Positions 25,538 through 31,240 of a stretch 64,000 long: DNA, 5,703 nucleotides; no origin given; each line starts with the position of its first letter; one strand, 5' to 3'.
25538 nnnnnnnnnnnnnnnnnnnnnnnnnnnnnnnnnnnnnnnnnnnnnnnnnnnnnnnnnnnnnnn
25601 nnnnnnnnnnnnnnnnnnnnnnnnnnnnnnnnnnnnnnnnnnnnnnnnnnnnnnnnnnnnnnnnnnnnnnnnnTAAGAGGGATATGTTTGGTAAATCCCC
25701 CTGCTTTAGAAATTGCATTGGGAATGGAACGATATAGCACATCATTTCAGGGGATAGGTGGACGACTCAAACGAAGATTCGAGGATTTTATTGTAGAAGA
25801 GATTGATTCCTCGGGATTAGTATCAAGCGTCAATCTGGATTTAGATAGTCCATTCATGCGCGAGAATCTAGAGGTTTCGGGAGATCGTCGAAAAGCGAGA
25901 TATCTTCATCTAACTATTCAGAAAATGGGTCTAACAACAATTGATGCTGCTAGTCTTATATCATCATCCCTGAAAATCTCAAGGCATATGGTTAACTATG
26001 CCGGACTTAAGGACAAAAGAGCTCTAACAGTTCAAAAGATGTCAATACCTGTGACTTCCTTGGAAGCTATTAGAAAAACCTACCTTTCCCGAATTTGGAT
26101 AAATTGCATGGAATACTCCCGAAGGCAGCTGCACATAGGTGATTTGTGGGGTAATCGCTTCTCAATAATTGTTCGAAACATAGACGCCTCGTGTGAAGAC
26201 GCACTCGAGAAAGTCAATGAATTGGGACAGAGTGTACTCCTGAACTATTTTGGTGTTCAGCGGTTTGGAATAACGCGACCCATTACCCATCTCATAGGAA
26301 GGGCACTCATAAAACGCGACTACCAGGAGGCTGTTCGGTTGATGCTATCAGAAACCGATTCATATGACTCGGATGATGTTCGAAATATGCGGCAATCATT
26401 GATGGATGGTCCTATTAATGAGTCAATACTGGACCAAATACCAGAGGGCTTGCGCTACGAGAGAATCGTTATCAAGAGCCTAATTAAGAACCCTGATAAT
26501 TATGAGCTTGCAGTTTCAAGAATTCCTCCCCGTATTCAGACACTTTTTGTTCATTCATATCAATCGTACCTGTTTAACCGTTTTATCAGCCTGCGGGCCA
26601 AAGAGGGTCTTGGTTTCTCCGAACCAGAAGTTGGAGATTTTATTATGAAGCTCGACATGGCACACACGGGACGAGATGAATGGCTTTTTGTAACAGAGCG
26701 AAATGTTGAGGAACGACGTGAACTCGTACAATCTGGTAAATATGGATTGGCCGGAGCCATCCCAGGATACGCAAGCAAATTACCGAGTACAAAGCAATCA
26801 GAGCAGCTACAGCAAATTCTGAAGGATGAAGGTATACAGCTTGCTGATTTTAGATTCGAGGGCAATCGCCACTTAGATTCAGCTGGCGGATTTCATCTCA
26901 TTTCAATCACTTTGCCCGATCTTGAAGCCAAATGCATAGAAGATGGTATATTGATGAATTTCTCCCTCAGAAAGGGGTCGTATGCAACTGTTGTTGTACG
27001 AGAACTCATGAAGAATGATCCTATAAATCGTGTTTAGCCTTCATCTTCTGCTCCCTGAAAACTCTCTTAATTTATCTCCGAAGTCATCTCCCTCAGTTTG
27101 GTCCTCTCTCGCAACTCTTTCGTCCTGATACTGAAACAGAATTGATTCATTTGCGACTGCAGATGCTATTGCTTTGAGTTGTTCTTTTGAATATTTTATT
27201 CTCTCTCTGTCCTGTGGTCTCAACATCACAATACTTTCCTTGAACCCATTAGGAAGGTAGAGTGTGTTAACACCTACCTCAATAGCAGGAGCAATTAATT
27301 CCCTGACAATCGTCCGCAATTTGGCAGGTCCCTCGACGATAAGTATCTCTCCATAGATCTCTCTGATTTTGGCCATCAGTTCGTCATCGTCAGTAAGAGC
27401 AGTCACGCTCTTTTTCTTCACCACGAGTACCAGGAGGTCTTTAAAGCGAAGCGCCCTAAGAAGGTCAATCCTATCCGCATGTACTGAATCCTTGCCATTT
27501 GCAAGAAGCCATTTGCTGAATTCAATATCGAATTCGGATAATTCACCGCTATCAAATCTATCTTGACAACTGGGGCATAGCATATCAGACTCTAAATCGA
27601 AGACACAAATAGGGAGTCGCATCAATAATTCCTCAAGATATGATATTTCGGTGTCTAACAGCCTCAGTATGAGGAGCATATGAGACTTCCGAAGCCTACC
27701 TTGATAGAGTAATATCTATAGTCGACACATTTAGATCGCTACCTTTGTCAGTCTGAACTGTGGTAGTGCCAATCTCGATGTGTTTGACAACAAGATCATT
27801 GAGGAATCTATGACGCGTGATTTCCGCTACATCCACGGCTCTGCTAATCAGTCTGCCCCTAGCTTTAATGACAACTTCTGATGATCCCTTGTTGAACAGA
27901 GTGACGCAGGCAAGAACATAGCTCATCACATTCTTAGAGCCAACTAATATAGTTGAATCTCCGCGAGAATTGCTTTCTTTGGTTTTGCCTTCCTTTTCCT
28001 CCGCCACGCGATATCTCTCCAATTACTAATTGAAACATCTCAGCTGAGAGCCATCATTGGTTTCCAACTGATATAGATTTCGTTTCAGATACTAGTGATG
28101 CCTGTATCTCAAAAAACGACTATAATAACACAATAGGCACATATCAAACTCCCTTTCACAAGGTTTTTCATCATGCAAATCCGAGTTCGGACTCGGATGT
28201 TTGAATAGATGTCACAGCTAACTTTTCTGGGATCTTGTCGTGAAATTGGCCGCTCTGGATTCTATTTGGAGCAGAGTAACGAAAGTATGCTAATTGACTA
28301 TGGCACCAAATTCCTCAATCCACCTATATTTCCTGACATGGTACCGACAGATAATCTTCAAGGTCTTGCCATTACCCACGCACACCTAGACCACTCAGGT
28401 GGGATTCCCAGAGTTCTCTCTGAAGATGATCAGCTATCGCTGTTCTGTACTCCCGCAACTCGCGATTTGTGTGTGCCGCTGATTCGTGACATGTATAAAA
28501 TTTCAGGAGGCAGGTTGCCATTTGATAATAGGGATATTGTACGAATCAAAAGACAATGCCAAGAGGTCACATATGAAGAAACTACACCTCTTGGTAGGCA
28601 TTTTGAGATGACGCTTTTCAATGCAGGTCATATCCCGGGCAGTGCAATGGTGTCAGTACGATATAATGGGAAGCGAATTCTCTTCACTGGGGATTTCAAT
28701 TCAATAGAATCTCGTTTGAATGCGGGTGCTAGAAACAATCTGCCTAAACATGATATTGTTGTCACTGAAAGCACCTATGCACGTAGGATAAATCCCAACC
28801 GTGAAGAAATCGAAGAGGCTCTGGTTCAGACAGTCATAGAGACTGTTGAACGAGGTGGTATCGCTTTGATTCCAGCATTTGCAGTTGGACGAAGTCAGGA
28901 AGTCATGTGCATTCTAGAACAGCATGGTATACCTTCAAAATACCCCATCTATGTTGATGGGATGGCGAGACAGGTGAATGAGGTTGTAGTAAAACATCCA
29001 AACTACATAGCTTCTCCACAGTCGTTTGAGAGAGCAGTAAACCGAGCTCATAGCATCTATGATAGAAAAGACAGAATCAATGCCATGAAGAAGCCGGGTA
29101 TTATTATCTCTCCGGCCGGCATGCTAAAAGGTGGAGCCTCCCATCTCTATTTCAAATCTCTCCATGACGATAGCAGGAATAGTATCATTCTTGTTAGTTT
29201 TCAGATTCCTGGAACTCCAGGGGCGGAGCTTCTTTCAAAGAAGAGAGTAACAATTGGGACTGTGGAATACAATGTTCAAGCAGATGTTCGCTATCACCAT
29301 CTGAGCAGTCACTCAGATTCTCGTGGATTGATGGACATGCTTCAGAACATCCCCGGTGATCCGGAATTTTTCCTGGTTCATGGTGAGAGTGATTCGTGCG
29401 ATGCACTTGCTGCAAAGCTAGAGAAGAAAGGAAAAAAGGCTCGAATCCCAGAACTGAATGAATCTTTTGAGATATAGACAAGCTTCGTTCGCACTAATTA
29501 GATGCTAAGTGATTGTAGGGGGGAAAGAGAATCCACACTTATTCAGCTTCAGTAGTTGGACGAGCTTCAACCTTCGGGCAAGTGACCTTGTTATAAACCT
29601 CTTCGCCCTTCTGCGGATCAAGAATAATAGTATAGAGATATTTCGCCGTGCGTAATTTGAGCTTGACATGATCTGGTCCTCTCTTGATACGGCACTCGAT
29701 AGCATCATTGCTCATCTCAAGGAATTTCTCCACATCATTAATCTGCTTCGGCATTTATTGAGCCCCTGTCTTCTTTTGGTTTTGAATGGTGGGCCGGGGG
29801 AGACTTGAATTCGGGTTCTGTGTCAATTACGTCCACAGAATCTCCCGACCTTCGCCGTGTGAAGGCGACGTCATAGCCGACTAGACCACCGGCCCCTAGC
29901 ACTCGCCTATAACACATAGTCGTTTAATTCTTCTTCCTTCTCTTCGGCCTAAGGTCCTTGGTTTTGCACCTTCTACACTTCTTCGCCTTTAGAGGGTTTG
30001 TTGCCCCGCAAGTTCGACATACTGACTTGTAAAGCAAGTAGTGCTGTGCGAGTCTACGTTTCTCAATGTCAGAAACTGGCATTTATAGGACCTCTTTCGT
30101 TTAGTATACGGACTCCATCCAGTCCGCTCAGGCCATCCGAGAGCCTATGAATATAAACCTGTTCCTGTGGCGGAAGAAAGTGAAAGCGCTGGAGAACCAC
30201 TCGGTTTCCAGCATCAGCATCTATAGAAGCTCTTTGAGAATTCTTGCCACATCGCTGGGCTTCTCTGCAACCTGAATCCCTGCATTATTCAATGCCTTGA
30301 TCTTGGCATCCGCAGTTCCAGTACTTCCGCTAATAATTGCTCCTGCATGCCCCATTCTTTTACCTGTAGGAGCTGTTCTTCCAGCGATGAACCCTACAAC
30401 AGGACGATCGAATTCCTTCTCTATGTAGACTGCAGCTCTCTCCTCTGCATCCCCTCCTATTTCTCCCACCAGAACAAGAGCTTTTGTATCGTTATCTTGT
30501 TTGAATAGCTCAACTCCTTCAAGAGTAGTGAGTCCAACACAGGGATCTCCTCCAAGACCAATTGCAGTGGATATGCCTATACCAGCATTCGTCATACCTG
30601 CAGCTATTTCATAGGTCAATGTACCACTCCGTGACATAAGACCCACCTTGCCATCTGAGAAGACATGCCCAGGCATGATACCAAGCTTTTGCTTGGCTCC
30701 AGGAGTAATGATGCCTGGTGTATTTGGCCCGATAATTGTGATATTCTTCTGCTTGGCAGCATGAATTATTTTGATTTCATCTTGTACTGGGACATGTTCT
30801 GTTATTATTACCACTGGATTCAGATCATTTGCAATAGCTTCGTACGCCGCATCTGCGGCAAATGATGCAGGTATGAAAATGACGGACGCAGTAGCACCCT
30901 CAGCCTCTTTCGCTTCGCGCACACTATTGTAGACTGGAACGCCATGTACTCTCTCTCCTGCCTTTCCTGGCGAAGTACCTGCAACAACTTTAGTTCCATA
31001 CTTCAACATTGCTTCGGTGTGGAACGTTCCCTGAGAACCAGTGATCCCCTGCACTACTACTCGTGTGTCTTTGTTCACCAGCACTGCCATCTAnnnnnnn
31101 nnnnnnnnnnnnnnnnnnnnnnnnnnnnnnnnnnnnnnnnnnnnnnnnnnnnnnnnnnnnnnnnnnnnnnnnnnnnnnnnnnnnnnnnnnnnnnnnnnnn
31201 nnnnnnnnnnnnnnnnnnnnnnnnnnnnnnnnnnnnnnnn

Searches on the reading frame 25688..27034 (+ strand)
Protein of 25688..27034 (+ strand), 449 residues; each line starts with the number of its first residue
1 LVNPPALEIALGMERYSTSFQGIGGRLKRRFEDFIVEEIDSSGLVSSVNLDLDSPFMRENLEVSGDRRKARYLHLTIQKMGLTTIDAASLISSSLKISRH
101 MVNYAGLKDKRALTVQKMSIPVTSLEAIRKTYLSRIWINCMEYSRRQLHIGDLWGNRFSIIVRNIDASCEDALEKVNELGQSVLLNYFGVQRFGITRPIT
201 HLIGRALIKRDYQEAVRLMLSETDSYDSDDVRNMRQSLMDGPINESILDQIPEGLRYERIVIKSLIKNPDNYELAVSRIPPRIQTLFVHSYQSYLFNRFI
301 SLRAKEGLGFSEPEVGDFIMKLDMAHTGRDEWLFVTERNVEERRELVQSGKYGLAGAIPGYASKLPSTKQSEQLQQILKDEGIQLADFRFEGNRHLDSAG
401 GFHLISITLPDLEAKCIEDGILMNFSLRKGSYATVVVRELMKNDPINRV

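Call 47: search_protein_families(library=pfam, proteins=[window:25688-27034:+], max_evalue=0.001)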
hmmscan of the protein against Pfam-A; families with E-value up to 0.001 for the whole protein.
window:25688-27034:+ (449 aa): 1 family
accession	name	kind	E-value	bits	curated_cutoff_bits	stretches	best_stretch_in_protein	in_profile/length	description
PF01142.23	TruD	-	2.1e-116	389.6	27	1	11-440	2-412/412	tRNA pseudouridine synthase D (TruD)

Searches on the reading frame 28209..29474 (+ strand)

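Call 47: search_protein_families(library=pfam, proteins=[window:28209-29474:+], max_evalue=0.001)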
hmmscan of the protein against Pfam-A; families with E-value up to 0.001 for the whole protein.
window:28209-29474:+ (422 aa): 5 families
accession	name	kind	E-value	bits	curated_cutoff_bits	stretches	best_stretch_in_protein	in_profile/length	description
PF10996.14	Beta-Casp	-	1.2e-19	71.5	27.7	1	230-341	2-120/120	Beta-Casp domain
PF07521.17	RMMBL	-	6.8e-15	55.3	21.6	1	354-414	2-63/63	Zn-dependent metallo-hydrolase RNA specificity domain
PF00753.33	Lactamase_B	-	6.1e-08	33.3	22.7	0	48-71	42-65/196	Metallo-beta-lactamase superfamily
PF12706.13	Lactamase_B_2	-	1.1e-07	32.1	27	1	28-192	4-168/200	Beta-lactamase superfamily domain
PF16661.11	Lactamase_B_6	-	0.00047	20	27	1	54-170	40-170/193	Metallo-beta-lactamase superfamily domain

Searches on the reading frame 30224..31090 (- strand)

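Call 47: search_protein_families(library=pfam, proteins=[window:30224-31090:-], max_evalue=0.001)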
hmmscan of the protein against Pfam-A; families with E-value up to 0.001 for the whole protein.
window:30224-31090:- (289 aa): 5 families
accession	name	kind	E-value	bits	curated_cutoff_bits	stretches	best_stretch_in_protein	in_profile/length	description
PF02629.25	CoA_binding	-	7.5e-28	97.6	22.3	1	6-99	1-97/97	CoA binding domain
PF00549.24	Ligase_CoA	-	2.6e-17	63.6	24.5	1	152-271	1-126/128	CoA-ligase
PF13607.11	Succ_CoA_lig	-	1.6e-10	41.3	27.4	1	147-285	2-135/138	Succinyl-CoA ligase like flavodoxin domain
PF13380.12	CoA_binding_2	-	2.8e-06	28.2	22.8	1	40-128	34-114/116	CoA binding domain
PF07991.19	KARI_N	-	0.00079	19.5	20.6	1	7-128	3-123/165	Acetohydroxy acid isomeroreductase, NADPH-binding domain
